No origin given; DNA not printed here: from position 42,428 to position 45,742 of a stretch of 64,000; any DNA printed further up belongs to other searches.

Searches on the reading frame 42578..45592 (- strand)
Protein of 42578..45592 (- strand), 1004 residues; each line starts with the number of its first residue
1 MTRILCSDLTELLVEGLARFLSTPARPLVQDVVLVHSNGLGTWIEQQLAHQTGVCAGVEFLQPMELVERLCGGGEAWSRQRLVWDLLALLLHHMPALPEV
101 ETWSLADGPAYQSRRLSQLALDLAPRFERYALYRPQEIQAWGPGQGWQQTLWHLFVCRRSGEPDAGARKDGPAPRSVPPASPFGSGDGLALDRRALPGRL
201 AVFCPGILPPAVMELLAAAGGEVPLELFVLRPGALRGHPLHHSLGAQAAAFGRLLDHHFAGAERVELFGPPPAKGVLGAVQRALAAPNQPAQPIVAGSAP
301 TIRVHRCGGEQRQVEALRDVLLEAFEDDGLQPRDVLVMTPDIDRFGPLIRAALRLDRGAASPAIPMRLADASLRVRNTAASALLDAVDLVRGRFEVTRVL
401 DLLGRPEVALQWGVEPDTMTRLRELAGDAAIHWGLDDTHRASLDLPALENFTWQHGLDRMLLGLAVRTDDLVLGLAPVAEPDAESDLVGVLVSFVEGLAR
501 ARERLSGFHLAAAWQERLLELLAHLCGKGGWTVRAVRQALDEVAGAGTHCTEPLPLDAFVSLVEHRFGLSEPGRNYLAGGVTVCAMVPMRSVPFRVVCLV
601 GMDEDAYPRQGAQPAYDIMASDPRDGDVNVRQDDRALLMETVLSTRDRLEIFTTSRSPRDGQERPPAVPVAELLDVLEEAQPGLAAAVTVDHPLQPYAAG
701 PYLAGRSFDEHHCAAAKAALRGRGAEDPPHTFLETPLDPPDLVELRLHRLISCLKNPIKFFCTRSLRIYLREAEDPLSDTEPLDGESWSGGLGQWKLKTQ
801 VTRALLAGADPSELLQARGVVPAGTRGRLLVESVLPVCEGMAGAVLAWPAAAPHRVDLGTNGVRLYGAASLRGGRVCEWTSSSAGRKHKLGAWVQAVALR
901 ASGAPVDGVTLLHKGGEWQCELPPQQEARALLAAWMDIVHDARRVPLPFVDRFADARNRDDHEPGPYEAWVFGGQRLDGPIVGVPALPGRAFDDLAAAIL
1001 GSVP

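Call 26: find_homologous_proteins(query=window:42578-45592:-, max_evalue=1e-30)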
Query window:42578-45592:- (1004 aa): 90 proteins with E <= 1e-30 among 8000 candidates.
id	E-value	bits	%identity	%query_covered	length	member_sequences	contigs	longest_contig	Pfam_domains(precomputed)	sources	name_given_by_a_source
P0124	0.0e+0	2280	100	100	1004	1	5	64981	PF27451.1,PF04257.21,PF17946.8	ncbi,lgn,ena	-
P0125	0.0e+0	1353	64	100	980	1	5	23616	PF27451.1,PF04257.21,PF17946.8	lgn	-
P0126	0.0e+0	1347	63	100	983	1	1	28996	PF27451.1,PF04257.21,PF17946.8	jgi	jgi:exodeoxyribonuclease V gamma subunit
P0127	1.9e-280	951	51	99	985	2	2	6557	PF27451.1,PF04257.21,PF17946.8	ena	-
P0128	1.3e-276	939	50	100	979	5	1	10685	PF27451.1,PF04257.21,PF17946.8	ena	-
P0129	1.0e-218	747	44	100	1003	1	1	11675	PF27451.1,PF04257.21,PF17946.8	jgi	jgi:exodeoxyribonuclease V gamma subunit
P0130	1.9e-97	346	32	94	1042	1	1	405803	PF27451.1,PF04257.21,PF17946.8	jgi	-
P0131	6.0e-96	341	32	83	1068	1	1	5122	PF27451.1,PF04257.21,PF17946.8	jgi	jgi:exodeoxyribonuclease V gamma subunit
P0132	7.8e-94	334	33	95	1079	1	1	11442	PF27451.1,PF04257.21,PF17946.8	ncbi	-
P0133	2.3e-90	322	30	95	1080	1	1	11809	PF27451.1,PF04257.21,PF17946.8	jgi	-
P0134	1.3e-86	310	29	94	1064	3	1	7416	PF27451.1,PF04257.21,PF17946.8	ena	-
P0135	2.1e-86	309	29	94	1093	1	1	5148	PF27451.1,PF04257.21,PF17946.8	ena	-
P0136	2.5e-83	299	31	89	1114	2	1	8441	PF27451.1,PF04257.21,PF17946.8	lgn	-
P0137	2.5e-82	295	30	95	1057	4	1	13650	PF27451.1,PF04257.21,PF17946.8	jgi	jgi:exodeoxyribonuclease V gamma subunit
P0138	5.3e-81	291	31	88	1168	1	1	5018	PF27451.1,PF04257.21,PF17946.8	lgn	-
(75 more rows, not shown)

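Call 27: find_encoding_contigs(protein=P0126, flank=10000, max_places=3)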
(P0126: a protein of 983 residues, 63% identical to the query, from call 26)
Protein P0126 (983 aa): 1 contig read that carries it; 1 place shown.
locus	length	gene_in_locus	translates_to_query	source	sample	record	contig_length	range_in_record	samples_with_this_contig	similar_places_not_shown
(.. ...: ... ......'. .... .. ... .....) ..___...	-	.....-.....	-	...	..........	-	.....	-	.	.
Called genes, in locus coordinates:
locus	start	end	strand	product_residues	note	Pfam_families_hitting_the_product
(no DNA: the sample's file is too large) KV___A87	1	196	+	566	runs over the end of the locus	PF00580:UvrD-helicase (faint), PF13086:AAA_11 (weak), PF13604:AAA_30, PF01443:Viral_helicase1 (faint), PF05127:NAT10_TcmA_helicase (faint), PF13245:AAA_19, PF13401:AAA_22, PF13538:UvrD_C_2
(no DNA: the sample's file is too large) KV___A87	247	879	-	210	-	PF03781:FGE-sulfatase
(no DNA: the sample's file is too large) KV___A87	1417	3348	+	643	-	PF03781:FGE-sulfatase, PF01344:Kelch_1 (faint), PF24681:Kelch_KLHDC2_KLHL20_DRC7 (weak), PF25852:DUF6242_C, PF13415:Beta-prop_FBX42 (weak), PF24681:Kelch_KLHDC2_KLHL20_DRC7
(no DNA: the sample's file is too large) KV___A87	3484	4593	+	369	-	-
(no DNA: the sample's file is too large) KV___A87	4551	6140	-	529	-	-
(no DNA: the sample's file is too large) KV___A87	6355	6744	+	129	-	-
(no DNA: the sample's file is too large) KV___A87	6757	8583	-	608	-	PF03747:ADP_ribosyl_GH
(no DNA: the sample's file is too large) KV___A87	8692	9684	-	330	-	PF13280:WYL, PF25583:WCX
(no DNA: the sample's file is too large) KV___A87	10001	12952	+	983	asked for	PF04257:RecC_N, PF27451:RecC_4th, PF17946:RecC_C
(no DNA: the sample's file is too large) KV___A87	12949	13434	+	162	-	?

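Call 28: find_encoding_contigs(protein=P0125, flank=10000, max_places=3)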
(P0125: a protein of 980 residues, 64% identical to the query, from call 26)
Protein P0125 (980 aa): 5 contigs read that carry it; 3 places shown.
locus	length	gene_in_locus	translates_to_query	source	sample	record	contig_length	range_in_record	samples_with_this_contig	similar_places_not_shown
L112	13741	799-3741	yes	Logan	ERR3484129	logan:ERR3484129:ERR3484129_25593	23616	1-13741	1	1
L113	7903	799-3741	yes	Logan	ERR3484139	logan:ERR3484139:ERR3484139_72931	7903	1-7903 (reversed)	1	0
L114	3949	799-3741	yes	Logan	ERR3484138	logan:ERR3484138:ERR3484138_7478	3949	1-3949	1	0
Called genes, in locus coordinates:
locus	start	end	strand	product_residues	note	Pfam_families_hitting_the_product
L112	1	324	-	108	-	?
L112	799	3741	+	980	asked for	PF04257:RecC_N, PF27451:RecC_4th, PF17946:RecC_C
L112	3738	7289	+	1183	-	PF00580:UvrD-helicase, PF01443:Viral_helicase1 (faint), PF13245:AAA_19 (weak), PF12705:PDDEXK_1 (faint), PF13361:UvrD_C, PF13538:UvrD_C_2 (faint)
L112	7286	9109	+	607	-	PF01443:Viral_helicase1 (faint), PF00580:UvrD-helicase (faint), PF13086:AAA_11 (weak), PF13245:AAA_19, PF13401:AAA_22 (weak), PF13604:AAA_30, PF13538:UvrD_C_2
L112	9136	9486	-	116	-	-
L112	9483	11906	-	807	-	PF02463:SMC_N, PF13476:AAA_23, PF13166:AAA_13 (faint), PF13304:AAA_21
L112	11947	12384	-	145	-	-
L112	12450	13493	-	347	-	PF13280:WYL, PF25583:WCX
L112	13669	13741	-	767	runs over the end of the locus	-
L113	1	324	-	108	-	?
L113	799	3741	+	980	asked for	PF04257:RecC_N, PF27451:RecC_4th, PF17946:RecC_C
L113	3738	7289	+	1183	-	PF00580:UvrD-helicase, PF01443:Viral_helicase1 (faint), PF13245:AAA_19 (weak), PF12705:PDDEXK_1 (faint), PF13361:UvrD_C, PF13538:UvrD_C_2 (faint)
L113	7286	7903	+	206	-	?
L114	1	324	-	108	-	?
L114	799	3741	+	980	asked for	PF04257:RecC_N, PF27451:RecC_4th, PF17946:RecC_C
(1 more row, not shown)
